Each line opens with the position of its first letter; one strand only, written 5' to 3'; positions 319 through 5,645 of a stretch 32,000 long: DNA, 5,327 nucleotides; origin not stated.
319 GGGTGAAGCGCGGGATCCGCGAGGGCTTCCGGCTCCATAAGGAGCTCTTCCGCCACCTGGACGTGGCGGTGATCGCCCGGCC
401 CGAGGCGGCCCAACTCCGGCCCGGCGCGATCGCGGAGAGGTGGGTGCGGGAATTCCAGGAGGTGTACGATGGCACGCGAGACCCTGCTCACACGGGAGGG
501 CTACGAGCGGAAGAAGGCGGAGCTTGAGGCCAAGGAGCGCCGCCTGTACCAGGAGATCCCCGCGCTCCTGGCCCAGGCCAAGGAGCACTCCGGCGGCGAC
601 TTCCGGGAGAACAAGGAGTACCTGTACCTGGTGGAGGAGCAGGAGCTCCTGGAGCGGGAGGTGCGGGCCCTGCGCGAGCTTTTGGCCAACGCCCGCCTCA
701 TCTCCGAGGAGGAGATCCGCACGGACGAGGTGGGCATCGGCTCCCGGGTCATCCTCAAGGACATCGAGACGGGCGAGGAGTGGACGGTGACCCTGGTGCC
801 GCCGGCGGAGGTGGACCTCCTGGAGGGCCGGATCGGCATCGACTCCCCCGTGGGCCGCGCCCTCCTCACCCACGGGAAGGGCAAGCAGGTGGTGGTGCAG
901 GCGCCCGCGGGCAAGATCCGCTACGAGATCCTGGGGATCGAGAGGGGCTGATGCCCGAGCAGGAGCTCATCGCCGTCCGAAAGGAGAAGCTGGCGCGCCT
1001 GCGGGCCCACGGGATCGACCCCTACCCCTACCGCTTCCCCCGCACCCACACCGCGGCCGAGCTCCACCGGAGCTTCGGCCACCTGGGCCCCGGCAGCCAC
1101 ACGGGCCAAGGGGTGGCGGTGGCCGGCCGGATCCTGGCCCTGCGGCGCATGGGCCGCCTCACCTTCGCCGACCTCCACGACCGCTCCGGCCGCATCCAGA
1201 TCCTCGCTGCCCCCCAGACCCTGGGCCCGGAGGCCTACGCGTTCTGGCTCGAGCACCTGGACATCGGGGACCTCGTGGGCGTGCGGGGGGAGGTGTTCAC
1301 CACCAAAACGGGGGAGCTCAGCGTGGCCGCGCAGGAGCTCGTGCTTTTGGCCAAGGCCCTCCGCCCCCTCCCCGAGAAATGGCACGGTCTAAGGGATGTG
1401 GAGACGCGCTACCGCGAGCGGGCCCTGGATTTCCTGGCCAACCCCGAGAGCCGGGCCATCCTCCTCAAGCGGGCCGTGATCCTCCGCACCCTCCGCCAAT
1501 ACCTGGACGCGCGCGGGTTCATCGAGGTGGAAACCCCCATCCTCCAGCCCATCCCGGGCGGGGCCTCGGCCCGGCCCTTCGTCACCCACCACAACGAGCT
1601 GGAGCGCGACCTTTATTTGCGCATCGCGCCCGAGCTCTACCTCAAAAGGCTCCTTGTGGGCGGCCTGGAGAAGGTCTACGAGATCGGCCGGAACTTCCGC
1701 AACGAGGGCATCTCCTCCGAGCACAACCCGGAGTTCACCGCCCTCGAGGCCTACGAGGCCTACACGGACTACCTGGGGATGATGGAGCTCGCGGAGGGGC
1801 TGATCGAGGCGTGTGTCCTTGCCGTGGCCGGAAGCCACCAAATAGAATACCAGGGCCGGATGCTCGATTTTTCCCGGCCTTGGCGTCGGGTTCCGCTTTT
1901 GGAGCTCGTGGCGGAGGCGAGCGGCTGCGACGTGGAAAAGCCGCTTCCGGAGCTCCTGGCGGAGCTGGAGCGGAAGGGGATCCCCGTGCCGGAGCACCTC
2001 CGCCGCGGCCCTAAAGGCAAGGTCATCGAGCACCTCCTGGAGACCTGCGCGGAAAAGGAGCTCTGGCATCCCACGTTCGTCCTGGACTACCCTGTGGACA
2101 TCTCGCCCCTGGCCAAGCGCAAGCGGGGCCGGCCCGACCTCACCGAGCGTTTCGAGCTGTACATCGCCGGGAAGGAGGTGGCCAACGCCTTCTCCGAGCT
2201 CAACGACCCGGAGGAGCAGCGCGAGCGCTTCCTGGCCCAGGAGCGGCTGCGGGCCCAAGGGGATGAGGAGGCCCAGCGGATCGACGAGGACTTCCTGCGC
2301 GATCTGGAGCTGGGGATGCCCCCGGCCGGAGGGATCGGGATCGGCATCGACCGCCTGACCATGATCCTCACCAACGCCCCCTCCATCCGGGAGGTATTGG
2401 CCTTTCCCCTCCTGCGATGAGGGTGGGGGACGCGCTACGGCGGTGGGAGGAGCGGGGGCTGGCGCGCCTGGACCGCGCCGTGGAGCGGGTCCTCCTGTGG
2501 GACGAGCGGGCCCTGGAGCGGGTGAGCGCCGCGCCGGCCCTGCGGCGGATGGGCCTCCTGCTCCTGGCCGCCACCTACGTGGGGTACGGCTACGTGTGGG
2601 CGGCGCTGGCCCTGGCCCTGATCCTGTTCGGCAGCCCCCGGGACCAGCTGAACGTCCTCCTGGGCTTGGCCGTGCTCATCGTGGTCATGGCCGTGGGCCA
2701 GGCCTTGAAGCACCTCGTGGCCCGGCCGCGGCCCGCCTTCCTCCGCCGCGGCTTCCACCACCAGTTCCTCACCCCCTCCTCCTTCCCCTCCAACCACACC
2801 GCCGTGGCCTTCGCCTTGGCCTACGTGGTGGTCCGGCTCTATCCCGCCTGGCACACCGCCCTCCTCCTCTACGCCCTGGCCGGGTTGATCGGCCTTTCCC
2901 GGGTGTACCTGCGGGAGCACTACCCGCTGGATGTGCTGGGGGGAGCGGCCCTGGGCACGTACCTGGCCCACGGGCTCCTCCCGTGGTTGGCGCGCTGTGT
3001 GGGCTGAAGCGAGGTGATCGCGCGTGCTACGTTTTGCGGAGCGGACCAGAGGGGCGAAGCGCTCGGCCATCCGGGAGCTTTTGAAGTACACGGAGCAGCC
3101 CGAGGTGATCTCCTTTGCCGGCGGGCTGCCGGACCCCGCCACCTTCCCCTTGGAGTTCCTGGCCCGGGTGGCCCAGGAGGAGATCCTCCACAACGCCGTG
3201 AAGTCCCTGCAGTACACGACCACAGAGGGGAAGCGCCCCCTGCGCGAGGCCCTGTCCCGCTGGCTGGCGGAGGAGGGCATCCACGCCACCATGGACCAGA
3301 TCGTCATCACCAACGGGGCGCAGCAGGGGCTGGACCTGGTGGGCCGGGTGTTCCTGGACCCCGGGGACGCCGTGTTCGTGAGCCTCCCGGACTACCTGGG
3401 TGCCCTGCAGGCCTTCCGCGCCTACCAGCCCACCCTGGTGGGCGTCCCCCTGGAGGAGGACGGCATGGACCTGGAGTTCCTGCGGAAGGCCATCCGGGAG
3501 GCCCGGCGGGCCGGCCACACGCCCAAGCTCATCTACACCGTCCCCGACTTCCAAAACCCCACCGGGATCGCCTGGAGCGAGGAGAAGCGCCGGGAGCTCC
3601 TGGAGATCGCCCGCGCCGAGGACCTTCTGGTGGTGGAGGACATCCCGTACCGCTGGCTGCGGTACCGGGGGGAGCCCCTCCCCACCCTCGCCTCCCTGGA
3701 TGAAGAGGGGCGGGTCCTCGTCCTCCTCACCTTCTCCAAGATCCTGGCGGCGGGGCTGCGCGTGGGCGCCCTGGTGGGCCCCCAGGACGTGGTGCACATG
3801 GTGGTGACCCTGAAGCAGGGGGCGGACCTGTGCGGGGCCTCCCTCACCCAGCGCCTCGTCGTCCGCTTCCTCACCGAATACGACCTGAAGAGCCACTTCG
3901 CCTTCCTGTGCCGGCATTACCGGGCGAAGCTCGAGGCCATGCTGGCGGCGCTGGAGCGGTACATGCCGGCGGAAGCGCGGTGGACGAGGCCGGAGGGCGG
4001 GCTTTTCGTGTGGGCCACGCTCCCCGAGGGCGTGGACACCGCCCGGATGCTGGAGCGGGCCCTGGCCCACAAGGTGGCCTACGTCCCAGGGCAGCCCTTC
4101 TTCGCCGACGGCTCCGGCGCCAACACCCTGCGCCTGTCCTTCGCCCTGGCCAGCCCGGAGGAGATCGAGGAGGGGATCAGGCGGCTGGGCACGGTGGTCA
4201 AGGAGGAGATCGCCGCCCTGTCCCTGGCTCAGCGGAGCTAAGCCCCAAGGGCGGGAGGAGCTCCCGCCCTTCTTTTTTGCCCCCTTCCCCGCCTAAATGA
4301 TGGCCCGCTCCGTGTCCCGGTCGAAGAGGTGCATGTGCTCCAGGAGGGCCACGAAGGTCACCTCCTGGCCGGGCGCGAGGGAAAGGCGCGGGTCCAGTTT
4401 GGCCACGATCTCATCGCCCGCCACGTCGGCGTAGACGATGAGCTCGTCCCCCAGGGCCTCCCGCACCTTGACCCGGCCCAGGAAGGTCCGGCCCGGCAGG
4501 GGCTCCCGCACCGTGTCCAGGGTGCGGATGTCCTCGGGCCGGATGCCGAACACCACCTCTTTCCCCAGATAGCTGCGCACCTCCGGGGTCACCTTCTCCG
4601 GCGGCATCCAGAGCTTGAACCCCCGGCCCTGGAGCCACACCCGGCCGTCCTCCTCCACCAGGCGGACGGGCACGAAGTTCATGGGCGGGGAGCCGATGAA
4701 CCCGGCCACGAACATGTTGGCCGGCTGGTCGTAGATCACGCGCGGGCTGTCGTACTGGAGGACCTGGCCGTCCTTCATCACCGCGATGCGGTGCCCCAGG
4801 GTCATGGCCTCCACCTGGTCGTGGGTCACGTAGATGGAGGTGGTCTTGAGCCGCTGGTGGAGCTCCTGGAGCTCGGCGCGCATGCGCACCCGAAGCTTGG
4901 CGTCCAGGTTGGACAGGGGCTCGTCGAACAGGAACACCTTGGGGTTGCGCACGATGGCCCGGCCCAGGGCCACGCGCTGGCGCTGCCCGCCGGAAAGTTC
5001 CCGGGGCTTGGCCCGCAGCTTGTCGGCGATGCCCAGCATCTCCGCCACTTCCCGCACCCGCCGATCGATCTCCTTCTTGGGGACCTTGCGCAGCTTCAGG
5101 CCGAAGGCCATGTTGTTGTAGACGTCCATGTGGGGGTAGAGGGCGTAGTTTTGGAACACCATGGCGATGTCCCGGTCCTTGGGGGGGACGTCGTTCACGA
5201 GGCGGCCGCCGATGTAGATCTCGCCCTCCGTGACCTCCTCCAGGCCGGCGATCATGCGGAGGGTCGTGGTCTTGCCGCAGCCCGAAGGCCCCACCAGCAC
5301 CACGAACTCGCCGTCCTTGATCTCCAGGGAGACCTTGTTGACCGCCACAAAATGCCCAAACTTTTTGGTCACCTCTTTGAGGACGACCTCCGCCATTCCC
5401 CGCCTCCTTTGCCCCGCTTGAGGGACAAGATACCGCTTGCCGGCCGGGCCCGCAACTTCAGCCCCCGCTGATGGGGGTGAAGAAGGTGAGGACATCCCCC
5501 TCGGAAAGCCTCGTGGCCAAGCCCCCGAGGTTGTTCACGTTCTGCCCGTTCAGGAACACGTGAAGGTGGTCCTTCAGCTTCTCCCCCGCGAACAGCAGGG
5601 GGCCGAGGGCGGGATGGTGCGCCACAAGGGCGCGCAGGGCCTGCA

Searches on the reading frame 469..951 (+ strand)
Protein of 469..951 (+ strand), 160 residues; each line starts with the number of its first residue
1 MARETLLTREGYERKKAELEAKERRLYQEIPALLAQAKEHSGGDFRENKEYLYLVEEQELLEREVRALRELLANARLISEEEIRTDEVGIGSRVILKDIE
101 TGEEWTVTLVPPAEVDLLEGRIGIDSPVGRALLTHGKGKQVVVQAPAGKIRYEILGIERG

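Call 72: search_protein_families(library=pfam, proteins=[window:469-951:+], max_evalue=0.00001)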
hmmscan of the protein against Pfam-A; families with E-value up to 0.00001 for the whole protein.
window:469-951:+ (160 aa): 2 families
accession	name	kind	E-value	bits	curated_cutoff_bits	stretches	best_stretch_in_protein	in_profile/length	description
PF01272.25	GreA_GreB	-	3.4e-22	78.6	26.9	1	85-158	3-76/77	Transcription elongation factor, GreA/GreB, C-term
PF03449.20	GreA_GreB_N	-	2e-10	41.2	24.5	1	6-76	2-70/71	Transcription elongation factor, N-terminal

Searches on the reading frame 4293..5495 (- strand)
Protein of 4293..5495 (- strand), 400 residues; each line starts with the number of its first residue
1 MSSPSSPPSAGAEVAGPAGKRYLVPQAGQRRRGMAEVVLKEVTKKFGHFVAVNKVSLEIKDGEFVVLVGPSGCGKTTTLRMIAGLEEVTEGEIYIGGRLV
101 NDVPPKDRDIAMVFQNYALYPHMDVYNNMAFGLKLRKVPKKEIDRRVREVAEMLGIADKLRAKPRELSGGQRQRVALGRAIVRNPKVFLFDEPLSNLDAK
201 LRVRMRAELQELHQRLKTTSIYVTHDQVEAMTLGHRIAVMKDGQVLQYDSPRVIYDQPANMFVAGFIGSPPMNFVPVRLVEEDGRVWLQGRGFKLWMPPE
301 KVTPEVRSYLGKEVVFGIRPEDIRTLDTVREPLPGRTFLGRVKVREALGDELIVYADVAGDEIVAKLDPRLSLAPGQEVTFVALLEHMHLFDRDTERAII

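Call 55: search_protein_families(library=pfam, proteins=[window:4293-5495:-])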
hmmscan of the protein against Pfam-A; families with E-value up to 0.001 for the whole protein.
window:4293-5495:- (400 aa): 9 families
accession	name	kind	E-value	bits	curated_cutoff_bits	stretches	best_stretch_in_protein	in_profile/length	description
PF00005.33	ABC_tran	-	1.2e-34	120.3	25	1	53-194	2-136/137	ABC transporter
PF17912.7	OB_MalK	-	5.3e-16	59.7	27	1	268-323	1-53/53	MalK OB fold domain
PF08402.16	TOBE_2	-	5.9e-09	36.4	21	1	317-391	2-76/76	TOBE domain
PF03459.23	TOBE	-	4.3e-07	30.5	22.3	1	337-382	6-56/64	TOBE domain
PF13304.12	AAA_21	-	4.8e-05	24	27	0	64-85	1-22/304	AAA domain, putative AbiEii toxin, Type IV TA system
PF03215.21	Rad17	-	0.00015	22.2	23.8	1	54-129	37-112/186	Rad17 P-loop domain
PF02463.25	SMC_N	-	0.00018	21.4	40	0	55-232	18-206/220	RecF/RecN/SMC N terminal domain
PF13401.12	AAA_22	-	0.00023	21.9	27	1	62-139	5-64/130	AAA domain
PF13191.12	AAA_16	-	0.00097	20.1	32.6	0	61-83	23-45/167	AAA ATPase domain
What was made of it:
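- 4293..5495 (-): MalK/UgpC-type ABC ATPase in the high-GC core. It is the probable energiser of the ATPase-less transporter in the block (inferred). Pfam ABC_tran, OB_MalK and TOBE_2 (call 55).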

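Call 63: search_protein_families(library=ncbifam, proteins=[window:4293-5495:-], max_evalue=1e-20)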
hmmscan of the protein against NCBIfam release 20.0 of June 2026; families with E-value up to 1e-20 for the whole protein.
window:4293-5495:- (400 aa): 129 families (the best 25 are shown)
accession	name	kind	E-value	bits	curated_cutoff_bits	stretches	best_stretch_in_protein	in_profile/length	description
NF008653.0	PRK11650.1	subfamily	1.2e-143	478.5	432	1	34-399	1-355/357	sn-glycerol-3-phosphate ABC transporter ATP-binding protein UgpC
NF008233.0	PRK11000.1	equivalog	5.9e-121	403.8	568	1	34-395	1-357/369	maltose/maltodextrin ABC transporter ATP-binding protein MalK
NF006987.0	PRK09452.1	equivalog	4.4e-99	331.7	482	1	35-349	16-324/378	spermidine/putrescine ABC transporter ATP-binding protein PotA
NF040933.2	ABC_arch_GlcV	equivalog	1.1e-98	330.5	450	1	36-381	2-347/357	glucose ABC transporter ATP-binding protein GlcV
TIGR03265.1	PhnT2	equivalog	8.1e-96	321.3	457.7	1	36-350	4-304/353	putative 2-aminoethylphosphonate ABC transporter ATP-binding protein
TIGR01187.1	potA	subfamily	1.8e-90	303.3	355.6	1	67-359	1-287/325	polyamine ABC transporter ATP-binding protein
NF043075.1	MMSYN1_0197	equivalog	6e-88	295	550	1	38-296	4-259/341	spermidine/putrescine ABC transporter ATP-binding protein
NF008513.0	PRK11432.1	equivalog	2.8e-87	292.9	496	1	37-330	7-290/351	ferric ABC transporter ATP-binding protein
TIGR00968.1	3a0106s01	subfamily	6.3e-83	277.9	342.75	1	38-269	2-233/237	sulfate ABC transporter ATP-binding protein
NF040840.2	tungstate_WtpC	equivalog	2.1e-81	273.9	440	1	39-325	4-278/347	tungstate ABC transporter ATP-binding protein WtpC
TIGR03258.1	PhnT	equivalog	9.5e-80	268.3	499.15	1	32-271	4-244/359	2-aminoethylphosphonate ABC transport system ATP-binding subunit PhnT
NF008621.0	PRK11607.1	equivalog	2.2e-78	263.7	613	1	26-355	9-333/377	putrescine ABC transporter ATP-binding subunit PotG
NF008105.0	PRK10851.1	equivalog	1.7e-69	234.3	502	1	38-269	4-239/362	sulfate/thiosulfate ABC transporter ATP-binding protein CysA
TIGR01186.1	proV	subfamily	1.3e-66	225.2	326.6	1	44-269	1-232/363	betaine/proline/choline family ABC transporter ATP-binding protein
TIGR03415.1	ABC_choXWV_ATP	equivalog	1.4e-61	208.6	483.75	1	40-269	28-267/382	choline ABC transporter ATP-binding protein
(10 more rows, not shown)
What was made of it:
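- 4293..5495 (-): NF008653 scores 478 bits against a cut-off of 432 (call 63).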
